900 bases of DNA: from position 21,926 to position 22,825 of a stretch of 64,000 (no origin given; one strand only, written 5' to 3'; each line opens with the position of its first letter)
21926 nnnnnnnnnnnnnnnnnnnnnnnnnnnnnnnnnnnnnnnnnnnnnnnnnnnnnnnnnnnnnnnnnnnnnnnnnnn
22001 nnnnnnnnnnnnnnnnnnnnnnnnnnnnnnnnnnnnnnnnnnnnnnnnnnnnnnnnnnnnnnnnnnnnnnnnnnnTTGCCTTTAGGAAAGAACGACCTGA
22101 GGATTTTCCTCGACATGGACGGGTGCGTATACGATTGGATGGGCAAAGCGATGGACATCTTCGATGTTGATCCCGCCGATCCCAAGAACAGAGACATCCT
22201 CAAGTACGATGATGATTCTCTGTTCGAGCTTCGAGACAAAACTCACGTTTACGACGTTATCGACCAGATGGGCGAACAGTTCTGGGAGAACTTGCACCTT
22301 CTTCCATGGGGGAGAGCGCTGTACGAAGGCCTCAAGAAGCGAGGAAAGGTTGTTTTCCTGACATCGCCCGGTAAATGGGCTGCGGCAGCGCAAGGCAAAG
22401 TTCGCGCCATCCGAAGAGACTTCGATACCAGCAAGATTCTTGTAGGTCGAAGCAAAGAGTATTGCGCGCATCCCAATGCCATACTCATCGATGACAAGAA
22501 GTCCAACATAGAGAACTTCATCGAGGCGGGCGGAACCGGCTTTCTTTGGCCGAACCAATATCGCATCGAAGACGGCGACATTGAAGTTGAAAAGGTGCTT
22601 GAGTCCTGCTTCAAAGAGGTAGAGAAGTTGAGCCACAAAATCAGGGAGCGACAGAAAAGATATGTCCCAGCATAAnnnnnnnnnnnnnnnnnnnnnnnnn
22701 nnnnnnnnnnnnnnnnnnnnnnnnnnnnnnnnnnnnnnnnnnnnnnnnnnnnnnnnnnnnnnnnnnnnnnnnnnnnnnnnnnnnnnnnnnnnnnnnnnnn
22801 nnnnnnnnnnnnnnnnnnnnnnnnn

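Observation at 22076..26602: Nucleotide-remodelling block with two tandem dCMP-deaminase-family genes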

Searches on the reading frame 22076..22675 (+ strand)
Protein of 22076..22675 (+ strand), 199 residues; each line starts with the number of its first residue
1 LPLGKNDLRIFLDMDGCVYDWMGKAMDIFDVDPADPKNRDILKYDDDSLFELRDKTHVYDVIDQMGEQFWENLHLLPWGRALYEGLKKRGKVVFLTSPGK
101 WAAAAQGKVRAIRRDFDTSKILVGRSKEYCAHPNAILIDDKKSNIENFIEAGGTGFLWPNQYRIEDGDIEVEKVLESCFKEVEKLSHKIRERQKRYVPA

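Call 3: search_protein_families(library=pfam, proteins=[window:22076-22675:+], max_evalue=0.01)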
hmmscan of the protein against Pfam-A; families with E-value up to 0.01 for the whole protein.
window:22076-22675:+ (199 aa): 1 family
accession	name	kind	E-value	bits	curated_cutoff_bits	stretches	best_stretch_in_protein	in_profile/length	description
PF06941.18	NT5C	-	3.8e-06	27.3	24.8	1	10-149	4-144/180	5' nucleotidase, deoxy (Pyrimidine), cytosolic type C protein (NT5C)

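Call 4: search_protein_families(library=phrogs, proteins=[window:22076-22675:+], max_evalue=0.001)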
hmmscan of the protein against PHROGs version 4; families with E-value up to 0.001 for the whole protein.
window:22076-22675:+ (199 aa): 2 families
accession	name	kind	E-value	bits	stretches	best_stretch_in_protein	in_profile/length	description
phrog_2643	-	moron, auxiliary metabolic gene and host takeover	5e-17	63.1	1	7-165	6-163/182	5'-3' deoxyribonucleotidase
phrog_420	-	unknown function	3.2e-15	57.4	1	7-177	13-194/267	unknown function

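Call 12: search_protein_families(library=ncbifam, proteins=[window:22076-22675:+], max_evalue=0.01)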
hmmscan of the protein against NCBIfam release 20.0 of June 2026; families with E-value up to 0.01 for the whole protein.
window:22076-22675:+ (199 aa): 1 family
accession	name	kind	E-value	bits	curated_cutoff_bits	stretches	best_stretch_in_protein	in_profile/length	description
TIGR00247.1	TIGR00247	hypoth_equivalog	0.0026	16.9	103.4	1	143-196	153-210/347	endolytic transglycosylase MltG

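Call 88: search_solved_structures(query=window:22076-22675:+, max_evalue=1, show_alignments=1)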
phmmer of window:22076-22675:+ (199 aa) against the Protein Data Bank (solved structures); distinct sequences matched with E-value up to 1: 1.
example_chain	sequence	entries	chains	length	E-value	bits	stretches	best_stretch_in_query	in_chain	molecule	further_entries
5w08_A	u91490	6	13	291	0.59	13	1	69-150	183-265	Hemagglutinin HA1 | Hemagglutinin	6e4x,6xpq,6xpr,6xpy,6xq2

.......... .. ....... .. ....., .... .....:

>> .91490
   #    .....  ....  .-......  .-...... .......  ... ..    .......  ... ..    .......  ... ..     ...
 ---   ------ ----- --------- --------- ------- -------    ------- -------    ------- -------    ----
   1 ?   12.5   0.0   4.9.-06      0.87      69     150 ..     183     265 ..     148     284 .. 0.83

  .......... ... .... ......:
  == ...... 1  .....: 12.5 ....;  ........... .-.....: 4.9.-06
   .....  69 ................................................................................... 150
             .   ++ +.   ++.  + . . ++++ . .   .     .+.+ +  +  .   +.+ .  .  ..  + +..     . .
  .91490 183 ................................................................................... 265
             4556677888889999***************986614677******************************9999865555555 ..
